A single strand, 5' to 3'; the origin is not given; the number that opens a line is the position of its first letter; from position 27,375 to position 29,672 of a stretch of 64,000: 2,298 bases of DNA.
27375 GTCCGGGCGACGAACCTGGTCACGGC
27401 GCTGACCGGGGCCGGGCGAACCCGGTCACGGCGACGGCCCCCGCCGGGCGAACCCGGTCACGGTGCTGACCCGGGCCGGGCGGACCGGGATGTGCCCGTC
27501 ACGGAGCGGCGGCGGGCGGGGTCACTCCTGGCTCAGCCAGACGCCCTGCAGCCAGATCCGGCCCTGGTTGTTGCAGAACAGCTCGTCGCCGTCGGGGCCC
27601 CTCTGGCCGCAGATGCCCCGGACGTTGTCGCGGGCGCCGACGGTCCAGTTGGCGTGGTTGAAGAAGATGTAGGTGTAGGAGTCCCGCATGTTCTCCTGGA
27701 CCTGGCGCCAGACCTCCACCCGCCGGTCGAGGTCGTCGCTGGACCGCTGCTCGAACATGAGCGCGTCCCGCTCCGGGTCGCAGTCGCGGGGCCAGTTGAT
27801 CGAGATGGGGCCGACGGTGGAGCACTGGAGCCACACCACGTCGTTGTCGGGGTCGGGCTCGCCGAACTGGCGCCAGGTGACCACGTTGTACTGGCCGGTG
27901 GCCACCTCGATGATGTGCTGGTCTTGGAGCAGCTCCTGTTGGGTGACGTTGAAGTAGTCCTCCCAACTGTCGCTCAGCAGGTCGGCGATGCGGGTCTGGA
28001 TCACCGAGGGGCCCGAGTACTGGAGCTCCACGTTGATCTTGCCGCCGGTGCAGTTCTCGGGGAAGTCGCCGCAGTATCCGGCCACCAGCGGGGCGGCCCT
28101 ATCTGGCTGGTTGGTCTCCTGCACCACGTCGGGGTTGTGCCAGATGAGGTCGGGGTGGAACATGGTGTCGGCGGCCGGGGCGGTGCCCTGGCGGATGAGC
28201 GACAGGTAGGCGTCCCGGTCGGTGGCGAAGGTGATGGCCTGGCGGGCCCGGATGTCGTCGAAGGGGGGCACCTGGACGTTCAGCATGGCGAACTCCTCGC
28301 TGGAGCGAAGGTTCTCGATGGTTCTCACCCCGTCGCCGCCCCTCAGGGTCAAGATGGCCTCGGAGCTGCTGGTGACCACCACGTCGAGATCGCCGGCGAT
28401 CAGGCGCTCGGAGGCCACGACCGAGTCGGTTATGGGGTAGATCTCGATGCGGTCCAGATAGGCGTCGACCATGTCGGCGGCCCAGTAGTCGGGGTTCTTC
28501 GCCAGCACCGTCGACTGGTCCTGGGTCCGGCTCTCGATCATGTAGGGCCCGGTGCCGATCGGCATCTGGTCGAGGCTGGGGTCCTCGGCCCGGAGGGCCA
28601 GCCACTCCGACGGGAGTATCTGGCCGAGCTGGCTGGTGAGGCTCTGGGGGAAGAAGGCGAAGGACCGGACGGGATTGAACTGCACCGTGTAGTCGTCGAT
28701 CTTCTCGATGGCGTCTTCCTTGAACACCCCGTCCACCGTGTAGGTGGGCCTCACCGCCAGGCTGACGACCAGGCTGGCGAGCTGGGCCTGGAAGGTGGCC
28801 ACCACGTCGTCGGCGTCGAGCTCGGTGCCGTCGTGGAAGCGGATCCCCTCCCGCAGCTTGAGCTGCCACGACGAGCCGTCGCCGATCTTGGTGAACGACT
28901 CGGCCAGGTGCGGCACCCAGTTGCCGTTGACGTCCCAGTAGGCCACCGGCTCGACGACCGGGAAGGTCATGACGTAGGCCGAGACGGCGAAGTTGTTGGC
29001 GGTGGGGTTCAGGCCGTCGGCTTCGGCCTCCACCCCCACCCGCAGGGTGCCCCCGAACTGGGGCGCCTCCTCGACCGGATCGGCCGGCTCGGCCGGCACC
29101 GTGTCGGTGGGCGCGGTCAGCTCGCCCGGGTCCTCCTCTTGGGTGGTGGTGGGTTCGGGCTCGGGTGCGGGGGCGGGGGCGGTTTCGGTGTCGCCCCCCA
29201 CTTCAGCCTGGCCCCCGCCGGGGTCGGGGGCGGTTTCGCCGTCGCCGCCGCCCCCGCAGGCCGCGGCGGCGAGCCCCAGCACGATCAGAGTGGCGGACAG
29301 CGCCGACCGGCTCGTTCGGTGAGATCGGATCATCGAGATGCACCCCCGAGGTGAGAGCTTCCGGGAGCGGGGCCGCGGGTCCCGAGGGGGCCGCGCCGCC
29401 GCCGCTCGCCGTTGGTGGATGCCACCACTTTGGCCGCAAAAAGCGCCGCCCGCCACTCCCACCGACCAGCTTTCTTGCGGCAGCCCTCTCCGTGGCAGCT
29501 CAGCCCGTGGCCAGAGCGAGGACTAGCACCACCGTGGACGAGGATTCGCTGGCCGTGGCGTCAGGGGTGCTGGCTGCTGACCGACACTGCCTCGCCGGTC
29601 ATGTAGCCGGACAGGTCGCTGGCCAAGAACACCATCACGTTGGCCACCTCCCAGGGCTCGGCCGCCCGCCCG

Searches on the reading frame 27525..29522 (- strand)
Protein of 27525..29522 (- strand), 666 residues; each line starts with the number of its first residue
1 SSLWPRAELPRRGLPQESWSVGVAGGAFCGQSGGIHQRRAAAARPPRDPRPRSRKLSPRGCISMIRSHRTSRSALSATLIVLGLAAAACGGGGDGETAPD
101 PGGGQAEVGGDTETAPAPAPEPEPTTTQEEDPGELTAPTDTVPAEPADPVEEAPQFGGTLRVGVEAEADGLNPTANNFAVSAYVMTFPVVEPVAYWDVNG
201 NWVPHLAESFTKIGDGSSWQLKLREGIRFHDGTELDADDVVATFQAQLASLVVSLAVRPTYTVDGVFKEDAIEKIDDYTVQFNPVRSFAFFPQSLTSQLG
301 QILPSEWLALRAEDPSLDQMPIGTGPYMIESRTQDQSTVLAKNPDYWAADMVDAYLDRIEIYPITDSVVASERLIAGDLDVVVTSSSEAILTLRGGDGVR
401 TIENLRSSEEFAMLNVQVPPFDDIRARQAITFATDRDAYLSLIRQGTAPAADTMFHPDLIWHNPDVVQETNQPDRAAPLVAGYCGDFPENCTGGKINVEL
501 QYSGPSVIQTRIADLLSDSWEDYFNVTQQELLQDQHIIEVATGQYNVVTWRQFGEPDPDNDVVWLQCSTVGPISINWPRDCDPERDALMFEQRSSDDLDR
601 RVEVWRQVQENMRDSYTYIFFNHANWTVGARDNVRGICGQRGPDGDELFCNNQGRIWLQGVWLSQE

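Call 49: search_protein_families(library=pfam, proteins=[window:27525-29522:-], max_evalue=0.001)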
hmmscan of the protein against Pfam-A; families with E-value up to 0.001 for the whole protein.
window:27525-29522:- (666 aa): 1 family
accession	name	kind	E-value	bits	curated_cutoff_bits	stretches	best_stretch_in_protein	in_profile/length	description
PF00496.27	SBP_bac_5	-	6.4e-59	200.4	32.4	1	202-566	2-360/368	Bacterial extracellular solute-binding proteins, family 5 Middle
